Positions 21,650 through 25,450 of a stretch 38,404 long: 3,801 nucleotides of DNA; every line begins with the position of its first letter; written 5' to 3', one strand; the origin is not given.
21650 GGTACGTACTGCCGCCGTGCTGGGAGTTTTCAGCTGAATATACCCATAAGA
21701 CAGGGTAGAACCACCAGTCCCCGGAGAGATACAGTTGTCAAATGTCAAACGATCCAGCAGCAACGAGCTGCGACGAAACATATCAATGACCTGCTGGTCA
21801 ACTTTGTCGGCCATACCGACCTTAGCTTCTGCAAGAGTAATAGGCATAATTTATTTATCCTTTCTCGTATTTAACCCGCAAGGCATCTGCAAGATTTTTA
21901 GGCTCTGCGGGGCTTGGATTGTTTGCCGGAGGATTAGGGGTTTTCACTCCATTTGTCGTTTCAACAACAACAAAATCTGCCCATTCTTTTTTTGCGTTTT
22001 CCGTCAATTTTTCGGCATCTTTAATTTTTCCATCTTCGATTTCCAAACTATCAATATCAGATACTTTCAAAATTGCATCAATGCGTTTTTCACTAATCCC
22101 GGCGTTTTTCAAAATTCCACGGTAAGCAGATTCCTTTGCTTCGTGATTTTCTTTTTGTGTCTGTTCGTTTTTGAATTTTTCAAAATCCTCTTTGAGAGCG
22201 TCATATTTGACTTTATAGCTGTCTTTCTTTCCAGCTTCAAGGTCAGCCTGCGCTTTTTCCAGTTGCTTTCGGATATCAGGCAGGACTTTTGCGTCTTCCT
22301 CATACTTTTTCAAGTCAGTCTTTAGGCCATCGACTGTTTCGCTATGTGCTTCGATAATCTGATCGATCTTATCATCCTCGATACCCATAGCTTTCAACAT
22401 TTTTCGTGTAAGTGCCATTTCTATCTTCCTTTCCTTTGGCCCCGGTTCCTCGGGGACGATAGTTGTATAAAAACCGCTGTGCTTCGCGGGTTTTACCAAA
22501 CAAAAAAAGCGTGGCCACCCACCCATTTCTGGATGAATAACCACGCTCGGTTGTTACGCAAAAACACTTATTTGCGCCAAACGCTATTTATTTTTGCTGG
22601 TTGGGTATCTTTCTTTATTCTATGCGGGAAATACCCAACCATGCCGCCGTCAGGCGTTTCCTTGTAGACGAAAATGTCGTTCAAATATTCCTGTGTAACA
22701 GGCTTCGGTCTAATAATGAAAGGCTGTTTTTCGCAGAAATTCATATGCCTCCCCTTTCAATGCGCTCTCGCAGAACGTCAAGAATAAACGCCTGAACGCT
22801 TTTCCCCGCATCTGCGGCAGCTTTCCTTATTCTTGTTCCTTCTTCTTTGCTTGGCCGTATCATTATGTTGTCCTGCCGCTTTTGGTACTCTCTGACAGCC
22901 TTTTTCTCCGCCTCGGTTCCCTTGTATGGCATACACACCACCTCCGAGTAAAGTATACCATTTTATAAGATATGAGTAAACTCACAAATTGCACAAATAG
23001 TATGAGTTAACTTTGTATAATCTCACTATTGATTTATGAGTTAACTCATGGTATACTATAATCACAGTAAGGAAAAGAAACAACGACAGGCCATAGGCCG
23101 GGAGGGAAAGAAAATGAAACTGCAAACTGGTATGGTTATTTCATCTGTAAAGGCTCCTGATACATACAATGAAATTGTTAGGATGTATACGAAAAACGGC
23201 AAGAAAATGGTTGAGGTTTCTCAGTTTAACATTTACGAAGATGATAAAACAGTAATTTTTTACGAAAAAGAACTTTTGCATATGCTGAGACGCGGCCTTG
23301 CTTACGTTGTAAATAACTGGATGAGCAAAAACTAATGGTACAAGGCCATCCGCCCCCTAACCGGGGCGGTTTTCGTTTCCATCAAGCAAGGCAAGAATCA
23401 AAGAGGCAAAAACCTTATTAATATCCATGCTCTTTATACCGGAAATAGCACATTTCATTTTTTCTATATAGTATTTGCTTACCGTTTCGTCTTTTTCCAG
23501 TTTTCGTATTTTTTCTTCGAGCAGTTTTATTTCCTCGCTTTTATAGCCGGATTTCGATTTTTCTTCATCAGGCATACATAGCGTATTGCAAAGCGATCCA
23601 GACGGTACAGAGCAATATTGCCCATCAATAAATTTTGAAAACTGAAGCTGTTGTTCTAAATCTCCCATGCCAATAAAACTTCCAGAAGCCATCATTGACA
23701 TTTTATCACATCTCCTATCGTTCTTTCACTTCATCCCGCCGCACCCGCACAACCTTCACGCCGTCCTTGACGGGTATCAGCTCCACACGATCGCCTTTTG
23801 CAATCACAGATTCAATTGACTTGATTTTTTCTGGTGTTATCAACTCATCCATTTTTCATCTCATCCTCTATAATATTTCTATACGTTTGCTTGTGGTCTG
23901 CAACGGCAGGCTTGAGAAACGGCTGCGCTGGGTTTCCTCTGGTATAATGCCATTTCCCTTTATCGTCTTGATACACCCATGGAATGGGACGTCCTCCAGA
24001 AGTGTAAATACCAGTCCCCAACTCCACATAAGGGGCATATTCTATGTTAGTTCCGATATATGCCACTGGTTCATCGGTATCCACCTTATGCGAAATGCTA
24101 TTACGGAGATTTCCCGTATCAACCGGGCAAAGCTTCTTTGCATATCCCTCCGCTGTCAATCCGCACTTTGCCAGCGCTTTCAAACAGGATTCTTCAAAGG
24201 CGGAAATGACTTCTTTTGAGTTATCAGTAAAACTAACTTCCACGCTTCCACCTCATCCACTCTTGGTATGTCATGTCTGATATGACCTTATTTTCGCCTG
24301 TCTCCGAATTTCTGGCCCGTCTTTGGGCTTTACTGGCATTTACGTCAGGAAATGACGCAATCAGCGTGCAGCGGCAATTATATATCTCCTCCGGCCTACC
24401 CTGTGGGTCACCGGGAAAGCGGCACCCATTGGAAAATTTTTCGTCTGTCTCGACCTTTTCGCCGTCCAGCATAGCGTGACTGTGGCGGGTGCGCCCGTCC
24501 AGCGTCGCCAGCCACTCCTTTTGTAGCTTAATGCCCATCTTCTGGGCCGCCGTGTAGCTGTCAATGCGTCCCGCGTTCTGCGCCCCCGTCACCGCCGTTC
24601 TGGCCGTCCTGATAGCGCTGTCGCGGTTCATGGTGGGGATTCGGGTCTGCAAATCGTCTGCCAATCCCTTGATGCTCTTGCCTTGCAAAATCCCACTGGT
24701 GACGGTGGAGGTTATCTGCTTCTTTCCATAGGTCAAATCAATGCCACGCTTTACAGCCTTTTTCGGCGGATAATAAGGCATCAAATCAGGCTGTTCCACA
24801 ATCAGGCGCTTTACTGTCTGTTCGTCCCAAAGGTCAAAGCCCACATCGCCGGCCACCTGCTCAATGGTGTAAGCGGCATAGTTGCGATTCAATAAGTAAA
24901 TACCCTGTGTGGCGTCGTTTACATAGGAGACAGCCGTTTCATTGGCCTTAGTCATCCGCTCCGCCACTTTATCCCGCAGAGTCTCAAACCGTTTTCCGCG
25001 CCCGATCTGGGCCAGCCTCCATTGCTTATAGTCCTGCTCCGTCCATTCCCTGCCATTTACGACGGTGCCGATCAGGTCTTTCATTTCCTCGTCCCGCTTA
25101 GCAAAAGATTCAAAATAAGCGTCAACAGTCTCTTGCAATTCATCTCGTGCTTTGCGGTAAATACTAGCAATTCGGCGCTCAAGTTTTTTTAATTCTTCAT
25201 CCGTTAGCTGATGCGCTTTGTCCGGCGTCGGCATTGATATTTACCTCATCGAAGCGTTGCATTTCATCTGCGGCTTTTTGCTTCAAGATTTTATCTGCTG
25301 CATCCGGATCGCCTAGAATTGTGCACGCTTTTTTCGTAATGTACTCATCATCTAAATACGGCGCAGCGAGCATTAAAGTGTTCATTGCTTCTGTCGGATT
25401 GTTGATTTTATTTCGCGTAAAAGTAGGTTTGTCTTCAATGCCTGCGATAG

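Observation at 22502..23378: Self-contained bidirectional moron cassette inserted between head-morphogenesis and scaffold genes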

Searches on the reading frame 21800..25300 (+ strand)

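Call 35: search_protein_families(library=pfam, proteins=[L001:3167-3640:-, L001:3598-3840:-, L001:4226-4423:+], max_evalue=0.1)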
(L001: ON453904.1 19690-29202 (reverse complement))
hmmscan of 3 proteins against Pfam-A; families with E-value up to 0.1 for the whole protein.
L001:3167-3640:- (157 aa): 1 family
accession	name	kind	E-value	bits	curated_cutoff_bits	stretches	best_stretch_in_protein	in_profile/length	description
PF01541.30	GIY-YIG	-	2.6e-05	24.9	22.6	1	30-60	3-34/78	GIY-YIG catalytic domain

L001:3598-3840:- (80 aa): 14 families
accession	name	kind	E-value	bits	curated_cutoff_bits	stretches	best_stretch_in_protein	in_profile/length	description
PF13443.12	HTH_26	-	1e-06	29.3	22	1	17-65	1-51/63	Cro/C1-type HTH DNA-binding domain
PF01381.28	HTH_3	-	7.6e-06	26.3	23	1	25-65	8-49/55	Helix-turn-helix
PF20075.5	DUF6471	-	9e-05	22.7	26.8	1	15-65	6-61/65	Domain of unknown function (DUF6471)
PF13412.12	HTH_24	-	9.4e-05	22.4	21.9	1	25-49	16-40/48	Winged helix-turn-helix DNA-binding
PF13693.12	HTH_35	-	0.00075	19.9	25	1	16-76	5-61/75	Winged helix-turn-helix DNA-binding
PF12844.13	HTH_19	-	0.0027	18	30.2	1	17-65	3-52/64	Helix-turn-helix domain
PF04218.19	CENP-B_N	-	0.0056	16.7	21.2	1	10-46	5-42/53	CENP-B N-terminal DNA-binding domain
PF02954.25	HTH_8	-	0.0063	16.7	22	1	17-49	9-41/42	Bacterial regulatory protein, Fis family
PF12802.13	MarR_2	-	0.01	16.4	27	1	21-49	13-43/61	MarR family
PF08281.18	Sigma70_r4_2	-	0.02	15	25.7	1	15-49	14-49/54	Sigma-70, region 4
PF14261.11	DUF4351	-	0.04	14.4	25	1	32-64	16-46/59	Domain of unknown function (DUF4351)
PF13545.12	HTH_Crp_2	-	0.051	14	27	0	27-48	23-44/70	Crp-like helix-turn-helix domain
PF12643.12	MazG-like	-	0.071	13.8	27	1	7-52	21-68/85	MazG-like family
PF13560.12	HTH_31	-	0.073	13.8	27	0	25-45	13-33/64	Helix-turn-helix domain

L001:4226-4423:+ (65 aa): 0 families

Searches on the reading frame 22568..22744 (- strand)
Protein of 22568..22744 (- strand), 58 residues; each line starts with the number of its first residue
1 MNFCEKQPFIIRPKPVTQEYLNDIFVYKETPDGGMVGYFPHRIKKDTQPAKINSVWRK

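Call 4: search_protein_families(library=pfam, proteins=[window:22568-22744:-], max_evalue=0.1)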
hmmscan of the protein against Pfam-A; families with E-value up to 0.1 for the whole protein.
window:22568-22744:- (58 aa): 0 families

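Call 6: search_protein_families(library=phrogs, proteins=[window:22568-22744:-], max_evalue=0.1)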
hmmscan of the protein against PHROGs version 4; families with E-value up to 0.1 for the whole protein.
window:22568-22744:- (58 aa): 0 families

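Call 7: search_protein_families(library=padloc, proteins=[window:22568-22744:-], max_evalue=1)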
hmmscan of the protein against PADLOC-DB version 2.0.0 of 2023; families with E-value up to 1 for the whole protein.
window:22568-22744:- (58 aa): 0 families

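Call 13: find_homologous_proteins(query=window:22568-22744:-, max_evalue=0.01)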
Query window:22568-22744:- (58 aa): 1 proteins with E <= 0.01 among 1 candidates.
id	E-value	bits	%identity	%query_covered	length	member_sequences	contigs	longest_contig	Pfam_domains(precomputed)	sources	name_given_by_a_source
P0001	4.9e-34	132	100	100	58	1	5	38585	-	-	-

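Call 15: find_encoding_contigs(protein=P0001, flank=6000, max_places=10)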
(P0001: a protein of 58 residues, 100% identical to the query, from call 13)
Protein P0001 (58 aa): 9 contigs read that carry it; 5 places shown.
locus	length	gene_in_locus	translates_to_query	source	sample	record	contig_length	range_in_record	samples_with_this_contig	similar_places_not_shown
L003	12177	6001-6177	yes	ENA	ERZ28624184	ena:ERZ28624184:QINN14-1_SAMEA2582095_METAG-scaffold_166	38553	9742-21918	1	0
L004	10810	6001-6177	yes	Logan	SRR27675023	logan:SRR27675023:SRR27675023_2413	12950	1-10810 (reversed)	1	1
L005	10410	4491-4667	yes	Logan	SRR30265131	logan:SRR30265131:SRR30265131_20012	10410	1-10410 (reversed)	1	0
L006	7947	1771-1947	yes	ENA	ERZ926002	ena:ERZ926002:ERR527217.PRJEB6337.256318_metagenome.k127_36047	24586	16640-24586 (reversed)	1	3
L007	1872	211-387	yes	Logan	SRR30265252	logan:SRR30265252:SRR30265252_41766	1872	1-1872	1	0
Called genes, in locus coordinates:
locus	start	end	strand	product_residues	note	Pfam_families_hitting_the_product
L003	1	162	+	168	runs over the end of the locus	-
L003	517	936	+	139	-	PF04218:CENP-B_N (weak)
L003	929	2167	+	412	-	PF03237:Terminase_6N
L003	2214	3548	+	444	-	PF05133:SPP1_portal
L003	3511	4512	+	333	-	PF04233:Phage_Mu_F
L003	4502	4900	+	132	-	PF04883:HK97-gp10_like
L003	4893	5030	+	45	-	-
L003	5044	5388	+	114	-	-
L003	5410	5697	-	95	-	-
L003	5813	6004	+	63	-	-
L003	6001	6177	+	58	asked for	-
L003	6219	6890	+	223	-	PF06810:Phage_scaffold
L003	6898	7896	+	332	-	PF17236:SU10_MCP (weak)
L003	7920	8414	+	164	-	-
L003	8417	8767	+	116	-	-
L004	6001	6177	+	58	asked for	-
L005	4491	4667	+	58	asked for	-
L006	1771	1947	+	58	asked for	-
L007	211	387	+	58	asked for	-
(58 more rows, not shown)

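Call 47: search_dna_similar(query=window:22571-22744:-, collection=phages, mode=protein, max_evalue=1, max_rows=10)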
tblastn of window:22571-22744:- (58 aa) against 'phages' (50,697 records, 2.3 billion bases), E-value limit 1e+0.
No match.

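Call 69: predict_structure(protein=window:22571-22744:-)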
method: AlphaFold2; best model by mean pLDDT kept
length: 58 residues; sequences in the alignment: 1
mean_pLDDT: 62.5   pTM: 0.27
mean pLDDT of the five models: 62.5, 59.9, 57.6, 57.4, 50.8
residues with pLDDT >= 90: 0; 70-90: 15; 50-70: 34; < 50: 9
segments of 3 or more residues with pLDDT < 50: none
pLDDT, mean of each block of 10 residues (from residue 1): 55 62 74 80 52 49
secondary structure, 60 per line:
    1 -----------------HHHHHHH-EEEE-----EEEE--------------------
elements in order: H18-24 E26-29 E35-38

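Call 70: search_protein_families(library=ncbifam, proteins=[window:22568-22744:-], max_evalue=0.1)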
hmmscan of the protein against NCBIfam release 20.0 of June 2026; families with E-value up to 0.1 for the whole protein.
window:22568-22744:- (58 aa): 0 families
